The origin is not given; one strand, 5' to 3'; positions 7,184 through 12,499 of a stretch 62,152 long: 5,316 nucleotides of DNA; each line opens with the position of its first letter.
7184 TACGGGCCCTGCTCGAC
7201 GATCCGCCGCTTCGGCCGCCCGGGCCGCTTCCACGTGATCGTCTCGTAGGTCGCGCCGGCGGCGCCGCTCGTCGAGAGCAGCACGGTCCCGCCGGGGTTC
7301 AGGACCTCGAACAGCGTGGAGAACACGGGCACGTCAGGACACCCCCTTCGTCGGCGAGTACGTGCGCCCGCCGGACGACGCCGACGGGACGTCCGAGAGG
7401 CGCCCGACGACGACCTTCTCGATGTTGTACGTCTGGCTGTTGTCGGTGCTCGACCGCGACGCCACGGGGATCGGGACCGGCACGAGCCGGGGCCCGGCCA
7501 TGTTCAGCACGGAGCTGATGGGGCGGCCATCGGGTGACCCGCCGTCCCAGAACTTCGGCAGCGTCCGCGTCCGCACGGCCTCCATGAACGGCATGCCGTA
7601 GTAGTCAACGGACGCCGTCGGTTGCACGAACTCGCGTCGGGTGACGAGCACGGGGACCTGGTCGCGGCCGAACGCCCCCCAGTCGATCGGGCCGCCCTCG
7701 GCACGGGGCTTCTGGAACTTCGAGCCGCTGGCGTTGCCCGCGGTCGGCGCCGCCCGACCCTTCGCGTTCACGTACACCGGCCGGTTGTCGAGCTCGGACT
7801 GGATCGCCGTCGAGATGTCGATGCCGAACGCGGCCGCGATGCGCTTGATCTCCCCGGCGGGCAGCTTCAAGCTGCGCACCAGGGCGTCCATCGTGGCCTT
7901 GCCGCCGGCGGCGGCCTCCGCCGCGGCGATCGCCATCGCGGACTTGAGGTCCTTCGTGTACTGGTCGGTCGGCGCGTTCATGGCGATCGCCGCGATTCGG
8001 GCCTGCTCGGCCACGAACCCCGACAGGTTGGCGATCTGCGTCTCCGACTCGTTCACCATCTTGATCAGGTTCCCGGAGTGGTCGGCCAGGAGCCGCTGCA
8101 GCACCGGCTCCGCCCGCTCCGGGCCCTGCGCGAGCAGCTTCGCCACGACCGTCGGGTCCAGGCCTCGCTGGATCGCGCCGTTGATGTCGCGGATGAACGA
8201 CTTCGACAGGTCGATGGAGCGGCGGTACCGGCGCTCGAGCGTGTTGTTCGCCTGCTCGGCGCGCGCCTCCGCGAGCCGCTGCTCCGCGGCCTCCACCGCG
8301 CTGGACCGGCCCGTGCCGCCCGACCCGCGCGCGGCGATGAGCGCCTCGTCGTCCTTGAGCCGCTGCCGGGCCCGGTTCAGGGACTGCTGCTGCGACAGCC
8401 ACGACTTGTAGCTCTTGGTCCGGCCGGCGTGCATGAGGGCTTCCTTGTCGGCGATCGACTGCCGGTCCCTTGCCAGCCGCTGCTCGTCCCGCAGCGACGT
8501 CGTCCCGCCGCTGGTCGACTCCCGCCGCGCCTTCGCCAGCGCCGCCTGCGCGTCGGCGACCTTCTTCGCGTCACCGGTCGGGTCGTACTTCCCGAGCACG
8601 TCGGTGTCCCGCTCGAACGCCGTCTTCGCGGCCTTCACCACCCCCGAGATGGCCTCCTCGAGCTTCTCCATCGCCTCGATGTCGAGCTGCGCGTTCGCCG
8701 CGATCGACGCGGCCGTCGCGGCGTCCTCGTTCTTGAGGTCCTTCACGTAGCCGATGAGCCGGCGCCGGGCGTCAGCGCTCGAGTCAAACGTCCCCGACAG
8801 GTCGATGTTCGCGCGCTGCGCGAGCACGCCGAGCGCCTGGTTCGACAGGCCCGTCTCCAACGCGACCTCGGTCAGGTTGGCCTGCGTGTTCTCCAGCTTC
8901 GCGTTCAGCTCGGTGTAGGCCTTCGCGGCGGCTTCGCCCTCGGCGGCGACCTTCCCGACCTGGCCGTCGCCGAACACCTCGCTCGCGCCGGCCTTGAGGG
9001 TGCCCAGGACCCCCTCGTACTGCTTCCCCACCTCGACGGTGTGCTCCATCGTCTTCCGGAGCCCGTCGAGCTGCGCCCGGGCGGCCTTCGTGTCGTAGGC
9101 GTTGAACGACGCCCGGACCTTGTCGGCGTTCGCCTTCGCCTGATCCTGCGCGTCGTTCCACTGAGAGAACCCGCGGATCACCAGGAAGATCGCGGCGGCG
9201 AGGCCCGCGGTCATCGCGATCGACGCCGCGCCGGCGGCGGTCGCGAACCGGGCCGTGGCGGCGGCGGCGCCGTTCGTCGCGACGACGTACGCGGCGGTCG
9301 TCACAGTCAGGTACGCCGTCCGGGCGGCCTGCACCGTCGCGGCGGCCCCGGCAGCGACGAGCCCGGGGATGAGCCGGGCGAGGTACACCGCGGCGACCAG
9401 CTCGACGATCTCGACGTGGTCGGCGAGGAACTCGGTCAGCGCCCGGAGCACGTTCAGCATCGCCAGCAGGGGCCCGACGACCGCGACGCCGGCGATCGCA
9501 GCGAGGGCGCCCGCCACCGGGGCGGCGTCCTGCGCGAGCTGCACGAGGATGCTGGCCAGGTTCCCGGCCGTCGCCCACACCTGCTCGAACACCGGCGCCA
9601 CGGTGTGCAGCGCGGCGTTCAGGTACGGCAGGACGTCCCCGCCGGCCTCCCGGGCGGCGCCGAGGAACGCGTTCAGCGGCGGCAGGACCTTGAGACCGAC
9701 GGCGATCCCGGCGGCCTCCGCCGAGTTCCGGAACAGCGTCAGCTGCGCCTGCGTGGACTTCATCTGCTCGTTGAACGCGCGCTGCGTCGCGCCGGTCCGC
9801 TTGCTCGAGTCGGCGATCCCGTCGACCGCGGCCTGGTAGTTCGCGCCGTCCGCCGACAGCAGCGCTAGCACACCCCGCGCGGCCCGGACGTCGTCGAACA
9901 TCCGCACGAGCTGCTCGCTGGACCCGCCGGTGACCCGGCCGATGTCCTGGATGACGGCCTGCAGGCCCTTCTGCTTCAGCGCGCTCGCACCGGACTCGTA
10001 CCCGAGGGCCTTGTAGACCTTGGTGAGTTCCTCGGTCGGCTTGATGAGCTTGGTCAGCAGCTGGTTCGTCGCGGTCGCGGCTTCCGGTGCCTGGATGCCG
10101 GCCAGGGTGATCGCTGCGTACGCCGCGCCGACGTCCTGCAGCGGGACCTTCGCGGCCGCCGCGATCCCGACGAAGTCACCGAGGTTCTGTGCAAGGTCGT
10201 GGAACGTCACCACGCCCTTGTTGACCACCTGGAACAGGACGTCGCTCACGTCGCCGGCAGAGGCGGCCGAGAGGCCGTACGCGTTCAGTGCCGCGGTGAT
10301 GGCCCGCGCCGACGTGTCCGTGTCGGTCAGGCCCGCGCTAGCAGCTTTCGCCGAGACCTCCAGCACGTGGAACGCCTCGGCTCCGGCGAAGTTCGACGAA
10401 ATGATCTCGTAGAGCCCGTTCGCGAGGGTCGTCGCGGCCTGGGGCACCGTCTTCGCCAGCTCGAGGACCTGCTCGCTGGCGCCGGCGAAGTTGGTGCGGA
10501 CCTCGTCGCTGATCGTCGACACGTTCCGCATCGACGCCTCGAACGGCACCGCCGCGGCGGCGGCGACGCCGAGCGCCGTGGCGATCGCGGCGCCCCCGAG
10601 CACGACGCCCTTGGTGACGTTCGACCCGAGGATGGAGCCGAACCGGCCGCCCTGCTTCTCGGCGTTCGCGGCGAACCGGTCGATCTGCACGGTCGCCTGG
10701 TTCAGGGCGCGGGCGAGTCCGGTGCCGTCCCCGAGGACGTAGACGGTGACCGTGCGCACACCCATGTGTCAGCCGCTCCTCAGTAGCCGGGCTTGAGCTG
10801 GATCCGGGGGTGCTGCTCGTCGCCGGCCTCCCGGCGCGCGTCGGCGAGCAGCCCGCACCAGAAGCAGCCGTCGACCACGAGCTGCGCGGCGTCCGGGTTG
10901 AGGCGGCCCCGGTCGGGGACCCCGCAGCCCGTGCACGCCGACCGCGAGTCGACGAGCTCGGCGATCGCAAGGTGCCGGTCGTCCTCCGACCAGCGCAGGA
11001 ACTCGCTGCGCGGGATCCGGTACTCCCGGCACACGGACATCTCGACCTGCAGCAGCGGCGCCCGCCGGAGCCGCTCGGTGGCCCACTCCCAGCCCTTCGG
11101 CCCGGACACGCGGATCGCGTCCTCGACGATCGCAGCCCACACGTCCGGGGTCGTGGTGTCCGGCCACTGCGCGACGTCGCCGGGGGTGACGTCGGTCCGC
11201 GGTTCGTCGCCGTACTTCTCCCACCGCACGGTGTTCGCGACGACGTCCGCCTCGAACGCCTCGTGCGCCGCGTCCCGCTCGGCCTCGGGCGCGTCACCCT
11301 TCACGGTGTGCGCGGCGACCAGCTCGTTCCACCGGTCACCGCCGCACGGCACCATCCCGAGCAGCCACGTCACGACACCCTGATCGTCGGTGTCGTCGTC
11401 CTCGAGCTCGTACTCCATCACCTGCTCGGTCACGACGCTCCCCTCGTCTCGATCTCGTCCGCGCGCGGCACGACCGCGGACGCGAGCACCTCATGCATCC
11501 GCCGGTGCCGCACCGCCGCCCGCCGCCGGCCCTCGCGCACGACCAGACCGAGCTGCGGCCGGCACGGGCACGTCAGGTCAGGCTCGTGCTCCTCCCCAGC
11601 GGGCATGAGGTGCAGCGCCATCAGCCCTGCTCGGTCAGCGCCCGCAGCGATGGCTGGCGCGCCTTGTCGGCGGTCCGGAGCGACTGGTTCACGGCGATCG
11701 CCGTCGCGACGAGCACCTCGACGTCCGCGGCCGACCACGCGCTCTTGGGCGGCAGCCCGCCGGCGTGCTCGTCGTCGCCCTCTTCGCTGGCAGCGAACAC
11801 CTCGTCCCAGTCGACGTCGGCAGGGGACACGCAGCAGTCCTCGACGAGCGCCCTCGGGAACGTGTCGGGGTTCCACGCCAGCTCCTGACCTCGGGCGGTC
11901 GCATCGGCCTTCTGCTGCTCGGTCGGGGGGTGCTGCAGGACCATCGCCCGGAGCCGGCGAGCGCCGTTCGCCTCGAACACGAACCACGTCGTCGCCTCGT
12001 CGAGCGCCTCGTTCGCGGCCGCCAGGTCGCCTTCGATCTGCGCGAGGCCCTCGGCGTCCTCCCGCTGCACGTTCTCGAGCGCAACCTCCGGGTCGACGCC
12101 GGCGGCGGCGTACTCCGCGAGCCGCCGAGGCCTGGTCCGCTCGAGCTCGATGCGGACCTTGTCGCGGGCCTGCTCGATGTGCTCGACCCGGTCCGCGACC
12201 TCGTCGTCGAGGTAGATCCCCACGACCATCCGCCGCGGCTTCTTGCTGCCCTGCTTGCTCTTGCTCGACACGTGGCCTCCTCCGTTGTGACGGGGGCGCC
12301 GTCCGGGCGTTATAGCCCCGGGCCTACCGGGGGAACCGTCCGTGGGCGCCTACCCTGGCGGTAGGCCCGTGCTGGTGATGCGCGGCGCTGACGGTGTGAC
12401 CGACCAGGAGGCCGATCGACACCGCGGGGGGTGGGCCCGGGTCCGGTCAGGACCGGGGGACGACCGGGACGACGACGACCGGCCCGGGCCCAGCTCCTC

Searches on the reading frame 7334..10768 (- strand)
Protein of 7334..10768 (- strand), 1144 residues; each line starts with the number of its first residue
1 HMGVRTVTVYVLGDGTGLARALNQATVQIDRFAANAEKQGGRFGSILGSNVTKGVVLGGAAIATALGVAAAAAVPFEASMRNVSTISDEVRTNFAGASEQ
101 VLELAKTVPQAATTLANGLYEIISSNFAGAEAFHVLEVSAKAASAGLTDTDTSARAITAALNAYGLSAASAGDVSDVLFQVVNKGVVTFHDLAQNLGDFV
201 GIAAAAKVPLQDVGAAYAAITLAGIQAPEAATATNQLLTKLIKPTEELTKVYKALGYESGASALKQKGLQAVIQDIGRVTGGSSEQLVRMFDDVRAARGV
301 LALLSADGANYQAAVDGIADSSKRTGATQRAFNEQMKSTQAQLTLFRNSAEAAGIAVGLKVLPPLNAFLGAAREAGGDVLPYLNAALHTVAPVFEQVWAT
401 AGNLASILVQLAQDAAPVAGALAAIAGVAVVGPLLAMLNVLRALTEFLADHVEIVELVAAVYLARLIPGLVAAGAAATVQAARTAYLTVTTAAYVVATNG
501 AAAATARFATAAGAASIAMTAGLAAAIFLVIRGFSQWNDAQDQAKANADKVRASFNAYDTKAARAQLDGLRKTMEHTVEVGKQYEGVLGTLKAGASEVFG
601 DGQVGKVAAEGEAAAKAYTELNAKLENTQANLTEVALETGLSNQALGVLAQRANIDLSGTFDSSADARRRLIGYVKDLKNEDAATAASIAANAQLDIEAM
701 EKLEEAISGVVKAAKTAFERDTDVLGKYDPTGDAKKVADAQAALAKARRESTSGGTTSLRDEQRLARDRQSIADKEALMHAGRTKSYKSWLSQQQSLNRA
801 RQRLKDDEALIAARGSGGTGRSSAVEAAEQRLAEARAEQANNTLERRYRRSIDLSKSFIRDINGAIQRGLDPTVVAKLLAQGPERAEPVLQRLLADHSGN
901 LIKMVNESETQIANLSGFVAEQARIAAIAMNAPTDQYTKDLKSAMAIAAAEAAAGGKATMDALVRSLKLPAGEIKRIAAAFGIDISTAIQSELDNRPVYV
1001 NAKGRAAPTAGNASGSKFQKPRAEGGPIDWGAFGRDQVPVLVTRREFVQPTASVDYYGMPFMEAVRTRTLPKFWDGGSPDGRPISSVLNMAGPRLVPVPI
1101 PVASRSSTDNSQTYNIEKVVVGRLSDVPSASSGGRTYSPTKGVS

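Call 16: search_protein_families(library=phrogs, proteins=[window:7334-10768:-], max_evalue=0.0001)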
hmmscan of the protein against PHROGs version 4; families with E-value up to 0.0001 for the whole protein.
window:7334-10768:- (1144 aa): 17 families
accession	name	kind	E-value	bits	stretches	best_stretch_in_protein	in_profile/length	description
phrog_991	-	tail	9.8e-49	166.9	1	4-707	211-914/1966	tail length tape measure protein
phrog_1533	-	tail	2e-44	152.6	1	21-632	197-732/1688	tail length tape measure protein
phrog_4704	-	tail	6.3e-38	131.8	1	19-390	162-535/625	tail length tape measure protein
phrog_1272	-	tail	4e-36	125.3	1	32-526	218-668/1606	tail length tape measure protein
phrog_28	-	tail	3.3e-27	96.5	1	17-919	231-1096/1228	tail length tape measure protein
phrog_14441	-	tail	1.2e-23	85.1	1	18-235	38-240/241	tail length tape measure protein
phrog_23013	-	tail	5.3e-23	81.7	1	56-391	117-449/1379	tail length tape measure protein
phrog_36688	-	tail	2.1e-21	76.2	1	20-286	19-285/1600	tail length tape measure protein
phrog_1293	-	tail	3.6e-21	75.7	1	22-546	135-633/1424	tail length tape measure protein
phrog_167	-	tail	4.8e-19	68.6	1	24-535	246-714/1555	tail length tape measure protein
phrog_9696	-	tail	3.2e-16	59.3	1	15-298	32-310/1415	tail length tape measure protein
phrog_28775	-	tail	1e-15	57.8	1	75-483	60-446/1303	tail length tape measure protein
phrog_3547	-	tail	5.1e-11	42.1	1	812-1104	744-1056/1767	tail length tape measure protein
phrog_5218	-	unknown function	8.6e-10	38.4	1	20-924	180-999/1599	-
phrog_5493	-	tail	5.4e-07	29.3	1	16-605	14-592/1102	tail length tape measure protein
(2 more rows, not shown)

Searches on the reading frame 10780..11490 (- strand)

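Call 16: search_protein_families(library=phrogs, proteins=[window:10780-11490:-], max_evalue=0.0001)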
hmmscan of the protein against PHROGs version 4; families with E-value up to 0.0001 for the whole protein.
window:10780-11490:- (236 aa): 1 family
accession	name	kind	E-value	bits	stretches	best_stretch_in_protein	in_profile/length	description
phrog_19456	-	unknown function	5.1e-07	30.7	1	151-191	1-46/103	-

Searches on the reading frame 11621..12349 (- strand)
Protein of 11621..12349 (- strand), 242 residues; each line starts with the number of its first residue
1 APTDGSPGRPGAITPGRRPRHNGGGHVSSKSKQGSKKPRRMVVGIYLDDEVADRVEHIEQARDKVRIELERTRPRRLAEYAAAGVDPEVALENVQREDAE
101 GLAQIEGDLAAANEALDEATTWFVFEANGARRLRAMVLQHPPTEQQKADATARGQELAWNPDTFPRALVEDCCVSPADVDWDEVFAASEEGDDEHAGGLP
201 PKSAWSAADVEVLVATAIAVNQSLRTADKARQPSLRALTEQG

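Call 16: search_protein_families(library=phrogs, proteins=[window:11621-12349:-], max_evalue=0.0001)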
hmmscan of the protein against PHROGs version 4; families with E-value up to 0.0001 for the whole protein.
window:11621-12349:- (242 aa): 1 family
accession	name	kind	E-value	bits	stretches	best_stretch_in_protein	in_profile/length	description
phrog_19248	-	unknown function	6.3e-09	37.2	1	52-226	5-164/169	-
